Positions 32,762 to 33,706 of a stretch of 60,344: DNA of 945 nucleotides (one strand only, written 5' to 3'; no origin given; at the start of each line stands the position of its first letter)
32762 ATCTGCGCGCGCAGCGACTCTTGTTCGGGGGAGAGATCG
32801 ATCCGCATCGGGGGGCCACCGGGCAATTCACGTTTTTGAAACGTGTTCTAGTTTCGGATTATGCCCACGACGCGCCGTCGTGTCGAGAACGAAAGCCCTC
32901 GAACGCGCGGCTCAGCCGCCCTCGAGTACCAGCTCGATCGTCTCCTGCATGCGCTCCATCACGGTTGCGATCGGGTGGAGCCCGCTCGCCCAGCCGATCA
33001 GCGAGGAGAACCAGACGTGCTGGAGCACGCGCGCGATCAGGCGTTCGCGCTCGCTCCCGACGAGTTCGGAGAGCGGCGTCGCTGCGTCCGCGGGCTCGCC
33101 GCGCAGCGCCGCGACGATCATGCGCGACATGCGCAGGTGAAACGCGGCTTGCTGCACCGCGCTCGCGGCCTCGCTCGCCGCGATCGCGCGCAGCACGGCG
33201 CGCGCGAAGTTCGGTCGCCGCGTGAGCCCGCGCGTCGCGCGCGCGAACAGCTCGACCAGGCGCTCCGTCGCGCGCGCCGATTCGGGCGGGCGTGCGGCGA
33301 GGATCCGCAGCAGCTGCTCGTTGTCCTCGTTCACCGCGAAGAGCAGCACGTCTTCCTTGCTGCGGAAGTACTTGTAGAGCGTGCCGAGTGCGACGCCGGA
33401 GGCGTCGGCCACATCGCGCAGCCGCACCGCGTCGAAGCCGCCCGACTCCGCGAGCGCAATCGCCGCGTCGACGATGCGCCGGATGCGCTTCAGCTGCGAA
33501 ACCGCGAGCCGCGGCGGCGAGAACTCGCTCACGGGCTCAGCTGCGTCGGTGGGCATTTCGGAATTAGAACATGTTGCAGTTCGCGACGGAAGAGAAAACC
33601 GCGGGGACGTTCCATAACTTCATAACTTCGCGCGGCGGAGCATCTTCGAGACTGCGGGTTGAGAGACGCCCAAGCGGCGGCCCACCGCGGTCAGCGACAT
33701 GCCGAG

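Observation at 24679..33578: Three exact matches to the actinobacterial KstR operator consensus, all at promoter positions of a Gram-negative acyl-CoA catabolic cluster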

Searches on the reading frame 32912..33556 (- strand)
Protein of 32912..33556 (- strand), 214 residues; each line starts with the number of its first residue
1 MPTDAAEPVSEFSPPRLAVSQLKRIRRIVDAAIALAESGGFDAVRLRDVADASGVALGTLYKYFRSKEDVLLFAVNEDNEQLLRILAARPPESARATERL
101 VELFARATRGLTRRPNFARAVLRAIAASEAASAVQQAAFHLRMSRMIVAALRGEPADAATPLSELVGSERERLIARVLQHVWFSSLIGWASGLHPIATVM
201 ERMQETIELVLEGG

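Call 9: search_protein_families(library=pfam, proteins=[window:32912-33556:-], max_evalue=0.001)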
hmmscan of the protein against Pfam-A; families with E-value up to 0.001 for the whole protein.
window:32912-33556:- (214 aa): 2 families
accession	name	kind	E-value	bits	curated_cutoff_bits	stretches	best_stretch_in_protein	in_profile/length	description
PF00440.29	TetR_N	-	1.3e-13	51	24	1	28-71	1-44/47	Bacterial regulatory proteins, tetR family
PF17925.6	TetR_C_20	-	1.3e-10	41.9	26.5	1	96-209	4-106/107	Tetracyclin repressor-like, C-terminal domain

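Call 10: search_solved_structures(query=window:32912-33556:-, max_evalue=0.01, show_alignments=2)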
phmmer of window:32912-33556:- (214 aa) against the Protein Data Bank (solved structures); distinct sequences matched with E-value up to 0.01: 105 (the best 60 are shown).
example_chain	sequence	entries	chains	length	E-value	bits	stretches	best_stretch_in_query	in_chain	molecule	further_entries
3mnl_A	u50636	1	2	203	2.4e-18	69.9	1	20-210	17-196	TRANSCRIPTIONAL REGULATORY PROTEIN (PROBABLY TETR-FAMILY)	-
5aqc_A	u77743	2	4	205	2.4e-18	69.9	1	20-210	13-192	HTH-TYPE TRANSCRIPTIONAL REPRESSOR KSTR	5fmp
5cw8_A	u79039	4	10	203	2.6e-18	69.8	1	20-210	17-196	HTH-type transcriptional repressor KstR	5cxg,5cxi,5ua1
5ua2_A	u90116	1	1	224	3.3e-18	69.5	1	20-210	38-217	HTH-type transcriptional repressor KstR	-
3bjb_A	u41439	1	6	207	3.3e-13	53.2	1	20-148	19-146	Probable transcriptional regulator, TetR family protein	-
9b7y_A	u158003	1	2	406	4.1e-09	39.8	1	24-87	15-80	Transcriptional repressor Mce3R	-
1vi0_A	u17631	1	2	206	3.5e-08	36.8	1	24-106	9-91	transcriptional regulator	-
3whb_A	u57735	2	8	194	3.6e-08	36.7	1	24-107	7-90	Fatty acid metabolism regulator protein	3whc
5gpa_A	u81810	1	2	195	5.2e-07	33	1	26-100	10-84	Transcriptional regulator (TetR/AcrR family)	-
5gp9_A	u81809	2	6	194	5.7e-07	32.8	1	26-100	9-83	Transcriptional regulator (TetR/AcrR family)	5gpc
7w2o_C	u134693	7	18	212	1.2e-06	31.7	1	16-130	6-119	Probable transcriptional regulator | TetR family transcriptional regulator | Putative transcriptional regulator, TetR family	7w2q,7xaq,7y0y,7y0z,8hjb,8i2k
3dcf_A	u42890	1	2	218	2.4e-06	30.8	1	25-113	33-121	transcriptional regulator of the TetR/AcrR family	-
6ayh_A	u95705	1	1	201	3.9e-06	30.1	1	26-180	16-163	TetR family transcriptional regulator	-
6el2_A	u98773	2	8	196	1e-05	28.8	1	24-82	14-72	Transcriptional regulator TetR family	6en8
5d18_A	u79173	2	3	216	1e-05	28.7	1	23-212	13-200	TetR family transcriptional regulator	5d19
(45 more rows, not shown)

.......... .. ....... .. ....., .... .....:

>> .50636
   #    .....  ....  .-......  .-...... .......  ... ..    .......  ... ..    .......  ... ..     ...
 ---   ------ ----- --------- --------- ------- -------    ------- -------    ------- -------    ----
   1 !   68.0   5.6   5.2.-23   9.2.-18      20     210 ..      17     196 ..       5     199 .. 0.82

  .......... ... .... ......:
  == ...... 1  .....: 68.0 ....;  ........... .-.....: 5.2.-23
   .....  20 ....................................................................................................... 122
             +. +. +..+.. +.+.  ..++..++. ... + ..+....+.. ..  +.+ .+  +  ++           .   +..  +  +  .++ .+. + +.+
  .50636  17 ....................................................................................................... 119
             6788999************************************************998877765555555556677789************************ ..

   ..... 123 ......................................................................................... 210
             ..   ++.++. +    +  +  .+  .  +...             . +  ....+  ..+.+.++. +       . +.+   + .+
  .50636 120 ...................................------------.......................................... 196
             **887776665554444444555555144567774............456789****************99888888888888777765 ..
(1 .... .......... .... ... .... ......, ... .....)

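Call 11: search_protein_families(library=ncbifam, proteins=[window:32912-33556:-], max_evalue=0.00001)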
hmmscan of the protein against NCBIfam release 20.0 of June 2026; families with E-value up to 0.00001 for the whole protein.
window:32912-33556:- (214 aa): 8 families
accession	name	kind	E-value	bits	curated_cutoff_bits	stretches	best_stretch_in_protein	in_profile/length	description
NF033703.1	transcr_KstR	equivalog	3.3e-32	111.6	280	1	20-211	4-184/185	cholesterol catabolism transcriptional regulator KstR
NF053878.1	FATransRegFadRBac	equivalog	2.7e-10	40.4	200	1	25-118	5-98/190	fatty acid metabolism transcriptional regulator FadR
NF041196.1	ScbR_bind_reg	equivalog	3.2e-10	40.5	150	1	26-167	9-146/191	ScbR family autoregulator-binding transcription factor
TIGR03968.1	mycofact_TetR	equivalog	1.2e-09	38.1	224.9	1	26-93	12-79/190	mycofactocin system transcriptional regulator MftR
TIGR03384.1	betaine_BetI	equivalog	1.1e-07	31.8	201.3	1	17-152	3-139/189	choline-binding transcriptional repressor BetI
NF050111.1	TransRegSACE7040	equivalog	9e-07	29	250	1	24-102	2-83/186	SACE_7040 family transcriptional regulator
NF037937.1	septum_RefZ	equivalog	1.2e-06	28.5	180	1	27-125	3-103/195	forespore capture DNA-binding protein RefZ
NF001978.0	PRK00767.1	equivalog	8.5e-06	25.7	118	0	18-100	5-87/197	transcriptional regulator BetI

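Call 13: find_homologous_proteins(query=window:32912-33556:-, max_evalue=1e-10)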
Query window:32912-33556:- (214 aa): 872 proteins with E <= 1e-10 among 4485 candidates; the best 120 are listed.
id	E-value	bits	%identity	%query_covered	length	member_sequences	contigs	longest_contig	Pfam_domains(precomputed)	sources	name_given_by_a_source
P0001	6.4e-116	403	94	99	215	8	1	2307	PF00440.30,PF17925.7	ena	-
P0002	5.2e-104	364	84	99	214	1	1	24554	PF00440.30,PF17925.7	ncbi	-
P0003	2.5e-100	352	82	94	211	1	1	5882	PF00440.30,PF17925.7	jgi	jgi:AcrR family transcriptional regulator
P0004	2.9e-100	352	82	95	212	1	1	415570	PF00440.30,PF17925.7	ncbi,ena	-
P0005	6.7e-100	351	83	95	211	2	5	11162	PF00440.30,PF17925.7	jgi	jgi:AcrR family transcriptional regulator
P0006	1.2e-99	350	83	95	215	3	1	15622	PF00440.30,PF17925.7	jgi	jgi:AcrR family transcriptional regulator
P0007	1.8e-99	349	80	98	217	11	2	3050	PF00440.30,PF17925.7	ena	-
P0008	2.5e-98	345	80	97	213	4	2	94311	PF00440.30,PF17925.7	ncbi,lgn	-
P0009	3.7e-98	345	78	100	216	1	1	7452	PF00440.30,PF17925.7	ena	-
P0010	8.9e-98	344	79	99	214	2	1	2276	PF00440.30,PF17925.7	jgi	jgi:AcrR family transcriptional regulator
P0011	2.0e-97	343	79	97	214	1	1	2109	PF00440.30,PF17925.7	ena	-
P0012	1.5e-96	340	80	95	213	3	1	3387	PF00440.30,PF17925.7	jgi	jgi:AcrR family transcriptional regulator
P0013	1.6e-96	340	79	94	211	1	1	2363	PF00440.30,PF17925.7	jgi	jgi:AcrR family transcriptional regulator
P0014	1.6e-96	340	78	97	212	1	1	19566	PF00440.30,PF17925.7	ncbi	-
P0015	1.7e-95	336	80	94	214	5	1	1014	PF00440.30,PF17925.7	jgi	jgi:AcrR family transcriptional regulator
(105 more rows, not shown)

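Call 15: find_related_loci(query=A1, collection=genome_contigs, flank=10000)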
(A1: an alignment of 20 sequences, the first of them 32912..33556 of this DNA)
Query A1 (214 aa) in genome_contigs; peptide patterns used: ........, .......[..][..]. (x = any residue, [..] = any of these).
502 stretches matched a pattern; 275 encode a relative of the query (tblastn E <= 1e-3); the best 80 are kept; 80 distinct loci.
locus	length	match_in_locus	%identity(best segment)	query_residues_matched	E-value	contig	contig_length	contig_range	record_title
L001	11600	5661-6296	93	1-212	3e-118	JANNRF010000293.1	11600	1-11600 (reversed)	MAG: Deltaproteobacteria bacterium isolate SOY_31_metabat_371 SOY_31_k141_326904, whole genome shotgun sequence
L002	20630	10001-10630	80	2-211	1e-97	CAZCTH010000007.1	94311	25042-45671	MAG TPA_asm: uncultured Spirochaetales bacterium isolate binchicken_co199_92 genome assembly, contig: NODE_315_length_94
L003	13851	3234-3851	79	6-211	1e-95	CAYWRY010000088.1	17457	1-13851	MAG TPA_asm: uncultured Spirochaetales bacterium isolate binchicken_co107_401 genome assembly, contig: NODE_7873_length_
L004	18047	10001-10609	83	10-212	6e-103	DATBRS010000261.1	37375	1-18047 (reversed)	MAG TPA_asm: Myxococcota bacterium isolate SMAG_U4135 k141_1997592, whole genome shotgun sequence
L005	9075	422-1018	80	15-213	4e-93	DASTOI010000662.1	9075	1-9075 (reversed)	MAG TPA_asm: Myxococcota bacterium isolate SMAG_U2166 k141_1418562, whole genome shotgun sequence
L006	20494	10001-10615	67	8-212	4e-87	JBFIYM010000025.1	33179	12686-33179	MAG: Myxococcota bacterium isolate Mix_sand14.2021.12.G.35 k141_2639664_length_33179_cov_13.1024, whole genome shotgun s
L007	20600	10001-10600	66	8-207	2e-82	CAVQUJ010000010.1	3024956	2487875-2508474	MAG: uncultured delta proteobacterium isolate MFD10007.bin.2.102 genome assembly, contig: contig_9106, whole genome shot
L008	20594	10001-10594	63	16-213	3e-82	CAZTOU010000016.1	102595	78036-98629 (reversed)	MAG TPA_asm: uncultured Spirochaetales bacterium isolate binchicken_co142_37 genome assembly, contig: NODE_376_length_10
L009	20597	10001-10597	65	16-214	6e-82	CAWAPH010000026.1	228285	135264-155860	MAG: uncultured delta proteobacterium isolate MFD03804.bin.2.13 genome assembly, contig: contig_6873, whole genome shotg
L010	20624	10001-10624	63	6-213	2e-81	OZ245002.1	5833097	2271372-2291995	MAG: Myxococcota bacterium isolate 641f811d-2bae-4d89-87bb-445edc559d6d genome assembly, chromosome: 1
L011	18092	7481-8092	80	9-212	2e-99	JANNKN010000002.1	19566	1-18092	MAG: Deltaproteobacteria bacterium isolate SOY_4_C_concoct_51 SOY_4_C_k141_2565496, whole genome shotgun sequence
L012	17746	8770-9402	61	3-213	3e-80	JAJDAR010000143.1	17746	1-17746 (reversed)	MAG: Deltaproteobacteria bacterium isolate OFTM245 OFTM245_142, whole genome shotgun sequence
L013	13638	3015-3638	61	6-213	6e-80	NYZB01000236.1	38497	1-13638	MAG: Deltaproteobacteria bacterium isolate ARS66 MHASMcontig_449624, whole genome shotgun sequence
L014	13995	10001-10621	63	8-213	3e-79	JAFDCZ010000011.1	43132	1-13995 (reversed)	MAG: Deltaproteobacteria bacterium isolate Meg19_02_Bin_150 Meg19_02_Bin_150_scaffold_218, whole genome shotgun sequence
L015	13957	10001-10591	64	15-211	4e-79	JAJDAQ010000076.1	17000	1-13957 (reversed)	MAG: Deltaproteobacteria bacterium isolate OFTM60 OFTM60_75, whole genome shotgun sequence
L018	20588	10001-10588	60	16-211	2e-73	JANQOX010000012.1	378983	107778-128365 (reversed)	MAG: Myxococcota bacterium isolate IP29b_bin.147 k99_3777148, whole genome shotgun sequence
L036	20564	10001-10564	57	16-204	1e-63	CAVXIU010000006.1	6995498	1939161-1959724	MAG: uncultured delta proteobacterium isolate MFD09212.bin.2.188 genome assembly, contig: contig_1259, whole genome shot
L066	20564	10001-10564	52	24-211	2e-54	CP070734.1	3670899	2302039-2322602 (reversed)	MAG: Deltaproteobacteria bacterium isolate bin407 chromosome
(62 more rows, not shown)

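Call 44: find_encoding_contigs(protein=window:32912-33556:-, flank=3000, max_places=3)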
Protein window:32912-33556:- (214 aa): 1 contig read that carries it; 1 place shown.
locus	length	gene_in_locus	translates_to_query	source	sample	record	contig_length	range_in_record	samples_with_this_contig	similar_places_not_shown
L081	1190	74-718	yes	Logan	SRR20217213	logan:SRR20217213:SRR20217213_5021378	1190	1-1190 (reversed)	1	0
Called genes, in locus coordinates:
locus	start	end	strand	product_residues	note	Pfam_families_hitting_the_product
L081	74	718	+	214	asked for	PF00440:TetR_N, PF17925:TetR_C_20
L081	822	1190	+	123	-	?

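Call 53: search_protein_families(library=pfam, proteins=[L007:6667-8037:+, L007:7991-9247:+, L010:7149-8366:+, L010:8335-9921:+, L010:3539-5074:+, L036:16776-17948:+, L036:14641-16695:+, L018:6453-7781:+, L018:7809-9044:+, L018:9102-9953:-], max_evalue=0.00001)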
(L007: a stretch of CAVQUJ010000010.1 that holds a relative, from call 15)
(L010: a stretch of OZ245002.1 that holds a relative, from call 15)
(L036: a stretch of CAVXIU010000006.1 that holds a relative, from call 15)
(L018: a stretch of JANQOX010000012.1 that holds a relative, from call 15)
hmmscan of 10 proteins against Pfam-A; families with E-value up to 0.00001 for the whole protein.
L007:6667-8037:+ (456 aa): 1 family
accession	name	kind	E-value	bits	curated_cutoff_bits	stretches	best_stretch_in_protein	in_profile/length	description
PF00202.27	Aminotran_3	-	1.1e-78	265.1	30.5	1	28-442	11-401/403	Aminotransferase class-III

L007:7991-9247:+ (418 aa): 3 families
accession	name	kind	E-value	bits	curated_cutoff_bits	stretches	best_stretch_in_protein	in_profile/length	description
PF00106.31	adh_short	-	1.3e-39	136.2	26.6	1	165-350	2-188/195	short chain dehydrogenase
PF13561.12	adh_short_C2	-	3.8e-20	72.9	27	1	170-351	1-183/236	Enoyl-(Acyl carrier protein) reductase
PF08659.16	KR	-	8.4e-13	49.1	22.6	1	166-323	3-161/180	KR domain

L010:7149-8366:+ (405 aa): 3 families
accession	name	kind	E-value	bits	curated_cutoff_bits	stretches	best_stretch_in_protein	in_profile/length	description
PF00106.31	adh_short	-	5.3e-42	143.9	26.6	1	152-337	2-188/195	short chain dehydrogenase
PF13561.12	adh_short_C2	-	1.7e-21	77.4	27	1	157-340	1-185/236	Enoyl-(Acyl carrier protein) reductase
PF08659.16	KR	-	5.6e-12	46.4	22.6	1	153-310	3-161/180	KR domain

L010:8335-9921:+ (528 aa): 1 family
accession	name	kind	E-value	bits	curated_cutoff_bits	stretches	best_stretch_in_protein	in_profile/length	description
PF10011.15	DUF2254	-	2.1e-12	47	28.8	1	30-201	9-177/368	Predicted membrane protein (DUF2254)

L010:3539-5074:+ (511 aa): 1 family
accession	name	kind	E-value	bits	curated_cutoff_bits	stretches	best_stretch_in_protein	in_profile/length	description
PF06433.17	Me-amine-dh_H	-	6.4e-33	114.5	21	1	150-417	20-288/343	Methylamine dehydrogenase heavy chain (MADH)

L036:16776-17948:+ (390 aa): 3 families
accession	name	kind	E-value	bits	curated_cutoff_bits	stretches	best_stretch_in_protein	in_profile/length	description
PF03060.21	NMO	-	8.6e-51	173.7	28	1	17-372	4-330/331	Nitronate monooxygenase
PF01070.24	FMN_dh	-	1.2e-07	31.5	24.9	1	184-263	228-308/350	FMN-dependent dehydrogenase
PF00478.31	IMPDH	-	5.3e-06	26.1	25.6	0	228-273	207-252/345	IMP dehydrogenase / GMP reductase domain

L036:14641-16695:+ (684 aa): 1 family
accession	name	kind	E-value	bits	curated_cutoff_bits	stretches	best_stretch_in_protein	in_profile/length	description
PF13948.11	DUF4215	-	4.9e-08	33.6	27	0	442-475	15-46/47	Domain of unknown function (DUF4215)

L018:6453-7781:+ (442 aa): 1 family
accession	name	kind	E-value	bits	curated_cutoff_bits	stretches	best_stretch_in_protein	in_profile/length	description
PF00202.27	Aminotran_3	-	2e-86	290.6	30.5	1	23-437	10-403/403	Aminotransferase class-III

L018:7809-9044:+ (411 aa): 4 families
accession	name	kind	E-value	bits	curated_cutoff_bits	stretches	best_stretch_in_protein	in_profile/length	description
PF00106.31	adh_short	-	1.7e-38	132.5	26.6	1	158-342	2-187/195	short chain dehydrogenase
PF13561.12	adh_short_C2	-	1.5e-20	74.2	27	1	163-340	1-179/236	Enoyl-(Acyl carrier protein) reductase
PF08659.16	KR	-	7.2e-10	39.5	22.6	1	159-312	3-157/180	KR domain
PF01370.27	Epimerase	-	9.1e-06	25.7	20.9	0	159-292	1-116/240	NAD dependent epimerase/dehydratase family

L018:9102-9953:- (283 aa): 4 families
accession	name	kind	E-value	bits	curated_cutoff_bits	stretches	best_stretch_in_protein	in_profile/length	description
PF13561.12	adh_short_C2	-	9.6e-64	215.6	27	1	51-282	6-235/236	Enoyl-(Acyl carrier protein) reductase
PF00106.31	adh_short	-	1.2e-52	178.7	26.6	1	42-232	1-189/195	short chain dehydrogenase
PF08659.16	KR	-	1.5e-14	54.8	22.6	1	45-208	4-165/180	KR domain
PF23441.1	SDR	-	1.3e-13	51.4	27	1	40-283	6-256/258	SDR-like rossmann domain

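Call 59: predict_structure(alignment_id=A1)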
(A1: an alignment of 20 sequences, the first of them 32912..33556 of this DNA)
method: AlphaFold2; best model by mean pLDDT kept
length: 214 residues; sequences in the alignment: 20
mean_pLDDT: 90.7   pTM: 0.83
mean pLDDT of the five models: 90.7, 90.6, 90.4, 89.6, 89.1
residues with pLDDT >= 90: 179; 70-90: 16; 50-70: 3; < 50: 16
segments of 3 or more residues with pLDDT < 50: 1-15
pLDDT, mean of each block of 10 residues (from residue 1): 41 56 95 98 97 97 94 96 96 97 97 96 91 91 97 94 93 97 97 97 97 72
secondary structure, 60 per line:
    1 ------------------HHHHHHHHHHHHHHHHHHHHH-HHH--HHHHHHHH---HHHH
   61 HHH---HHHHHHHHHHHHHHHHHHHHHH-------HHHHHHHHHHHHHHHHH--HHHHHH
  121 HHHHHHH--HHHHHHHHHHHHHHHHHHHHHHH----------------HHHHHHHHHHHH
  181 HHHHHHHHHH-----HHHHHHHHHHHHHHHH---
elements in order: H19-39 H46-53 H57-63 H67-88 H96-112 H115-127 H130-152 H169-190 H196-211

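Call 61: fold_search(model_id=the predicted structure, library=pdb)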
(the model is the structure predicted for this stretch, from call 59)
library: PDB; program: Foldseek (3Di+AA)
matches with E <= 10: 947; with E <= 0.001: 111
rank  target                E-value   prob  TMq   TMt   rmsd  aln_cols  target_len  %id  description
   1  3mnl_A                1.4e-10  1.00  0.79  0.90   2.0       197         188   29  The crystal structure of KstR (Rv3574) from Mycobacterium tuberculosis H37Rv (released 2011-04-27)
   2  5fmp_A                1.9e-10  1.00  0.82  0.95   1.4       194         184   28  KstR, transcriptional repressor of cholesterol degradation in Mycobacterium tuberculosis, bound to the DNA operator (released 2016-11-23)
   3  5cxi_B                2.0e-10  1.00  0.74  0.88   2.2       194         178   29  Crystal structure of Mycobacterium tuberculosis KstR in complex with 3-oxo-23,24-bisnorchol-4-en-22-oyl-CoA (4-BNC-CoA (released 2016-02-17)
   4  5cw8_B                3.8e-10  1.00  0.74  0.86   2.4       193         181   30  Crystal structure of Mycobacterium tuberculosis KstR in complex with 3-oxo-4-cholesten-26-oyl-CoA (released 2016-02-17)
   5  3mnl_B                5.9e-10  1.00  0.77  0.90   2.4       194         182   29  The crystal structure of KstR (Rv3574) from Mycobacterium tuberculosis H37Rv (released 2011-04-27)
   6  5cxg_B                9.2e-10  1.00  0.77  0.89   2.5       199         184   28  Crystal structure of Mycobacterium tuberculosis KstR in complex with PEG (released 2016-02-17)
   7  5cxg_A                1.1e-09  1.00  0.76  0.86   2.8       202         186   29  Crystal structure of Mycobacterium tuberculosis KstR in complex with PEG (released 2016-02-17)
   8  5fmp_B                1.1e-09  1.00  0.82  0.95   1.4       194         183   28  KstR, transcriptional repressor of cholesterol degradation in Mycobacterium tuberculosis, bound to the DNA operator (released 2016-11-23)
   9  5aqc_B                1.1e-09  1.00  0.74  0.86   2.3       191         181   30  KstR, transcriptional repressor of cholesterol degradation in Mycobacterium tuberculosis, bound to the cholesterol coe (released 2016-10-05)
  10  5cw8_A                1.3e-09  1.00  0.73  0.88   2.8       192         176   30  Crystal structure of Mycobacterium tuberculosis KstR in complex with 3-oxo-4-cholesten-26-oyl-CoA (released 2016-02-17)
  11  5cxi_A                1.4e-09  1.00  0.74  0.87   3.2       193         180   30  Crystal structure of Mycobacterium tuberculosis KstR in complex with 3-oxo-23,24-bisnorchol-4-en-22-oyl-CoA (4-BNC-CoA (released 2016-02-17)
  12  5ua2_A                1.5e-09  1.00  0.78  0.91   1.9       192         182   30  Mycobacterium tuberculosis KstR in complex with a 26-bp DNA operator (released 2017-12-20)
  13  5cxg_C                1.5e-09  1.00  0.74  0.86   3.1       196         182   29  Crystal structure of Mycobacterium tuberculosis KstR in complex with PEG (released 2016-02-17)
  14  5aqc_A                2.6e-09  1.00  0.73  0.85   2.9       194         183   30  KstR, transcriptional repressor of cholesterol degradation in Mycobacterium tuberculosis, bound to the cholesterol coe (released 2016-10-05)
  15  5cxg_D                3.8e-09  1.00  0.79  0.95   1.5       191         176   28  Crystal structure of Mycobacterium tuberculosis KstR in complex with PEG (released 2016-02-17)
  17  3bjb_B                1.1e-08  1.00  0.76  0.88   2.8       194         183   24  Crystal structure of a TetR transcriptional regulator from Rhodococcus sp. RHA1 (released 2007-12-18)
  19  3bjb_F                3.7e-08  1.00  0.74  0.87   3.1       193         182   23  Crystal structure of a TetR transcriptional regulator from Rhodococcus sp. RHA1 (released 2007-12-18)
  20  3bjb_E                3.2e-07  1.00  0.75  0.87   3.2       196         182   25  Crystal structure of a TetR transcriptional regulator from Rhodococcus sp. RHA1 (released 2007-12-18)
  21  3bjb_C                4.2e-07  1.00  0.69  0.82   3.3       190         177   25  Crystal structure of a TetR transcriptional regulator from Rhodococcus sp. RHA1 (released 2007-12-18)
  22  3bjb_A                5.8e-07  1.00  0.72  0.87   3.3       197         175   25  Crystal structure of a TetR transcriptional regulator from Rhodococcus sp. RHA1 (released 2007-12-18)
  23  3bjb_D                1.8e-06  1.00  0.70  0.85   3.1       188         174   26  Crystal structure of a TetR transcriptional regulator from Rhodococcus sp. RHA1 (released 2007-12-18)
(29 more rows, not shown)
